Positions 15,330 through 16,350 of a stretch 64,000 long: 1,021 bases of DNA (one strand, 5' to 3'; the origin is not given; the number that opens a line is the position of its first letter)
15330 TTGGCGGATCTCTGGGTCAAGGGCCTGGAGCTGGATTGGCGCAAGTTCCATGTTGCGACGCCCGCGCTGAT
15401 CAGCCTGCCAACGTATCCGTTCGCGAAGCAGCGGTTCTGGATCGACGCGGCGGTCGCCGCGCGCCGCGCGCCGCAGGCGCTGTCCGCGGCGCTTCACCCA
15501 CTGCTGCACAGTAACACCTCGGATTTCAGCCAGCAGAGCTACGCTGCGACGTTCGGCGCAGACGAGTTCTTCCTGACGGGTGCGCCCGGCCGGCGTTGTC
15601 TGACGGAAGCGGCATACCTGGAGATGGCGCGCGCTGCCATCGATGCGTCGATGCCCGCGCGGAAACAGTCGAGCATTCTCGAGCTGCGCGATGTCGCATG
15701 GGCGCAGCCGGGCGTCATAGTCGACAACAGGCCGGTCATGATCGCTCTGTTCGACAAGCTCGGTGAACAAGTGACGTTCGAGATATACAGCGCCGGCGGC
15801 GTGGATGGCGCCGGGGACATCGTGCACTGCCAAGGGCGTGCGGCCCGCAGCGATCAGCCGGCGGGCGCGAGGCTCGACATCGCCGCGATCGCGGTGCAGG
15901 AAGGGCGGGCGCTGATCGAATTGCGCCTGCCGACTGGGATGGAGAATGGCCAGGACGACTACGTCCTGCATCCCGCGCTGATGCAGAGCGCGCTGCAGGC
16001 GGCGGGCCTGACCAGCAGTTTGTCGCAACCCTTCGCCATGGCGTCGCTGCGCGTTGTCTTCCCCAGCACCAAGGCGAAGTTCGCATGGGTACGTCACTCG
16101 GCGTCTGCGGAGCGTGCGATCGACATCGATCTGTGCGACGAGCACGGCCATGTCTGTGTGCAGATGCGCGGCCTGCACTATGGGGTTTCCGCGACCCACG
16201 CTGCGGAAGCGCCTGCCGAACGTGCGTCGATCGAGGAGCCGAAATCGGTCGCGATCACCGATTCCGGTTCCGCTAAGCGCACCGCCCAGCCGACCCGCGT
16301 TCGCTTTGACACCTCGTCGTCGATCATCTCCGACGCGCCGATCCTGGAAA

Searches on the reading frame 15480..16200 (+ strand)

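Call 15: search_protein_families(library=pfam, proteins=[window:15480-16200:+], max_evalue=0.1)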
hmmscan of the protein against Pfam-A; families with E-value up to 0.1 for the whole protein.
window:15480-16200:+ (240 aa): 2 families
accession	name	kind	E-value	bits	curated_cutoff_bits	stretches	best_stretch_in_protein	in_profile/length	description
PF21089.3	PKS_DH_N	-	7.9e-14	51.9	27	1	6-104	1-102/103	Polyketide synthase dehydratase domain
PF14765.12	PS-DH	-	5e-12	46.1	23.7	1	134-233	40-155/166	Polyketide synthase dehydratase N-terminal domain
